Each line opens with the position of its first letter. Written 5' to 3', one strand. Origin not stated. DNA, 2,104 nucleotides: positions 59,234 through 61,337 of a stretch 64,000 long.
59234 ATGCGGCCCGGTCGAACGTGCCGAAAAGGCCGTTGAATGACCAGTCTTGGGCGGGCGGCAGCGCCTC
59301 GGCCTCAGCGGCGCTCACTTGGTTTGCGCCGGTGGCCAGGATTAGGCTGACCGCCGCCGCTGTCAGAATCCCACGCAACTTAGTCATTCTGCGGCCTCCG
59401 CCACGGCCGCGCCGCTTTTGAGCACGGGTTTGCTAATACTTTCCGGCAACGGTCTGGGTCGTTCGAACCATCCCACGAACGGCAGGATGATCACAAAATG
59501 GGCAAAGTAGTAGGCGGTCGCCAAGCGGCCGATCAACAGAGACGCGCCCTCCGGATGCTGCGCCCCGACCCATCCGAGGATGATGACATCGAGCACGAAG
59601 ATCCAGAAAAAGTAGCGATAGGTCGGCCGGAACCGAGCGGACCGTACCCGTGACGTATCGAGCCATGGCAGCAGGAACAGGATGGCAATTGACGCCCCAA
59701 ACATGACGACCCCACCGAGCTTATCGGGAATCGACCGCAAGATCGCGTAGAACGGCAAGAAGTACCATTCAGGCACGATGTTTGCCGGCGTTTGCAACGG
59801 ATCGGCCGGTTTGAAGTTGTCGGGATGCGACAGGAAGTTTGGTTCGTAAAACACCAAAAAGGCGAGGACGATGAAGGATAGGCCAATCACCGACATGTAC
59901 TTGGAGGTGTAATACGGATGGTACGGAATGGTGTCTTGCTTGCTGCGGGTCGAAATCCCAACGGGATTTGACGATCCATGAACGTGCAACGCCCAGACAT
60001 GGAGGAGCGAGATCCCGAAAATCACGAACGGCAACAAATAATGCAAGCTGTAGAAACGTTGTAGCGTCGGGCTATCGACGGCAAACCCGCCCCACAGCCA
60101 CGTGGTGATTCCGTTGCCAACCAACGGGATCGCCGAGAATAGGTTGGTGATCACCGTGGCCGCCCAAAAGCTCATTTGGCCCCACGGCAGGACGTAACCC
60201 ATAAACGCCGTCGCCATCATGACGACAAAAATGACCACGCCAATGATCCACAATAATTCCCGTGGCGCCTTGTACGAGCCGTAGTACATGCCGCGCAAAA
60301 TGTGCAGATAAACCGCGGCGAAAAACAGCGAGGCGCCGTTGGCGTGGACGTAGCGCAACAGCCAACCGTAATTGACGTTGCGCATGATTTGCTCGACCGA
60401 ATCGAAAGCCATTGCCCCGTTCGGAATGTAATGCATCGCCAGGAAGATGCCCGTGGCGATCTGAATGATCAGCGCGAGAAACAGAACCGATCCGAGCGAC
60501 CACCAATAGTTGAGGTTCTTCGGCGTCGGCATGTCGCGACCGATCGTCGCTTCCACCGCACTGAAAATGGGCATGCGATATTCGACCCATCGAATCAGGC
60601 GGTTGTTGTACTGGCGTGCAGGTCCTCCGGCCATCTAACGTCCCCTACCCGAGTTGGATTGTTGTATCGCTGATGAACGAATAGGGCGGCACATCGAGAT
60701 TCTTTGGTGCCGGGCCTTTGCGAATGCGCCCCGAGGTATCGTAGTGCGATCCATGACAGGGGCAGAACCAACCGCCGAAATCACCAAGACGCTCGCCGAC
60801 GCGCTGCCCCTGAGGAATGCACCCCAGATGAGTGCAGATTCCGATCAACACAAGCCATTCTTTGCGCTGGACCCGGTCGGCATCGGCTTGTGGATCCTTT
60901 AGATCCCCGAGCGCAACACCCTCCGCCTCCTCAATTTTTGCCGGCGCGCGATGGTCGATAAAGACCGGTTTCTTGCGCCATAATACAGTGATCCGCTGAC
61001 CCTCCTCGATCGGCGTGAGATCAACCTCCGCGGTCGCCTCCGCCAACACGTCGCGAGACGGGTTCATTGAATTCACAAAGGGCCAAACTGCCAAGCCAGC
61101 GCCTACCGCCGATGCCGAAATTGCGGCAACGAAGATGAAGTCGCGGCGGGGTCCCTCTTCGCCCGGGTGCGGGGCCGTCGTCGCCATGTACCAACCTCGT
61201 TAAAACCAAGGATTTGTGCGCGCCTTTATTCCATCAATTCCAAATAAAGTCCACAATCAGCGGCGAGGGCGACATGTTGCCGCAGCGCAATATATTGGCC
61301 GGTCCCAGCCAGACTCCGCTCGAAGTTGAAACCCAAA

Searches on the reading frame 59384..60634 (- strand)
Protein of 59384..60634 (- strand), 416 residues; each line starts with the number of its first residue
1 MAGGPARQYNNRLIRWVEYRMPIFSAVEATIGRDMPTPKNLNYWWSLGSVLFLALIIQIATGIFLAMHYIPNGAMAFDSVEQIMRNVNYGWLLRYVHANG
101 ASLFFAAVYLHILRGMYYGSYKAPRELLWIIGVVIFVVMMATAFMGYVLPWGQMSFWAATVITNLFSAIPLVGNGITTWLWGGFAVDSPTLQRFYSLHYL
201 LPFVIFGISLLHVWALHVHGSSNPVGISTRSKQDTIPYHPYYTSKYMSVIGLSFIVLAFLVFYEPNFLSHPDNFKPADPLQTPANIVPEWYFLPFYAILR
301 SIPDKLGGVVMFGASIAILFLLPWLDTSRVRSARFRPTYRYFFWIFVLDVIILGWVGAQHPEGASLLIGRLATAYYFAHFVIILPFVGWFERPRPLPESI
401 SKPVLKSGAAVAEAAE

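Call 3: search_protein_families(library=pfam, proteins=[window:59384-60634:-])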
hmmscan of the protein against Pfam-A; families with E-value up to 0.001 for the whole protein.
window:59384-60634:- (416 aa): 5 families
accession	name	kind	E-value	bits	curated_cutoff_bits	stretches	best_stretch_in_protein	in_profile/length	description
PF00033.24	Cytochrome_B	-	1.7e-76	256.7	27.2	1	34-219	3-188/189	Cytochrome b/b6/petB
PF13631.11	Cytochrom_B_N_2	-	7.3e-44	150.1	27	1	103-271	2-169/169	Cytochrome b(N-terminal)/b6/petB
PF00032.22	Cytochrom_B_C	-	1.3e-43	147.8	20.7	1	276-377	1-102/102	Cytochrome b(C-terminal)/b6/petD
PF14358.11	DUF4405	-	0.0002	22.2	26.7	1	50-112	5-62/66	Domain of unknown function (DUF4405)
PF01292.26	Ni_hydr_CYTB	-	0.00088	19.5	30.1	1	36-116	91-163/179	Prokaryotic cytochrome b561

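Call 4: search_protein_families(library=ncbifam, proteins=[window:59384-60634:-])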
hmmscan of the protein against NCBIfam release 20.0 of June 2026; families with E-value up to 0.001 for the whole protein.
window:59384-60634:- (416 aa): 5 families
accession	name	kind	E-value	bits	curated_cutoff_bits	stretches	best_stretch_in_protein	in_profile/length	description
NF040969.1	cytb_ExtP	equivalog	7.2e-51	172.9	290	1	39-222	19-203/205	selenite/tellurite reduction operon b-type cytochrome ExtP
NF002990.0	PRK03735.1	subfamily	8.1e-51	172.9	325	1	11-224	3-222/223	cytochrome b6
NF050120.1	bc1_QcrB_actin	exception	3.7e-28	98.7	500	1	47-309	28-307/458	cytochrome bc1 complex cytochrome b subunit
NF041076.1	cyt_b_SoxC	equivalog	1.9e-22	79.9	740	1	40-354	25-356/542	proton pump complex cytochrome B SoxC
TIGR01156.1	cytb6_f_IV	equivalog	5.5e-13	49.1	127.05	1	275-369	64-158/160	cytochrome b6-f complex subunit IV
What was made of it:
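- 58611..61187 (-): petA, petB and petC (cytochrome bc1). This is the conserved upstream flank, not part of the pathway. Pfam and NCBIfam matches (calls 3, 4).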

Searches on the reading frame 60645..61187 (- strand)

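Call 3: search_protein_families(library=pfam, proteins=[window:60645-61187:-])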
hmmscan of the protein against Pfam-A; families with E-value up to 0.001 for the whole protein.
window:60645-61187:- (180 aa): 2 families
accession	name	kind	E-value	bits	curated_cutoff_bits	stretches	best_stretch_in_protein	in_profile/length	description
PF10399.14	UCR_Fe-S_N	-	3.8e-18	65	24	1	6-44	3-41/41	Ubiquitinol-cytochrome C reductase Fe-S subunit TAT signal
PF00355.32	Rieske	-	1.4e-09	38.2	20.3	1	106-166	31-86/88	Rieske [2Fe-2S] domain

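Call 4: search_protein_families(library=ncbifam, proteins=[window:60645-61187:-])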
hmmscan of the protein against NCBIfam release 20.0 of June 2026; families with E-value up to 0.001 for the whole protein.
window:60645-61187:- (180 aa): 3 families
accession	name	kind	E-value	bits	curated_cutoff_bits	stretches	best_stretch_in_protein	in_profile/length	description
TIGR01416.1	Rieske_proteo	equivalog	3.1e-65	219.4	97.4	1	14-180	3-176/176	ubiquinol-cytochrome c reductase iron-sulfur subunit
NF010001.0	PRK13474.1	subfamily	3.4e-12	46.1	154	1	114-167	103-150/178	cytochrome b6-f complex iron-sulfur subunit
NF045928.1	Cytb6fFeSPetC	equivalog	8.6e-12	44.8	250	1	114-175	104-159/179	cytochrome b6-f complex iron-sulfur subunit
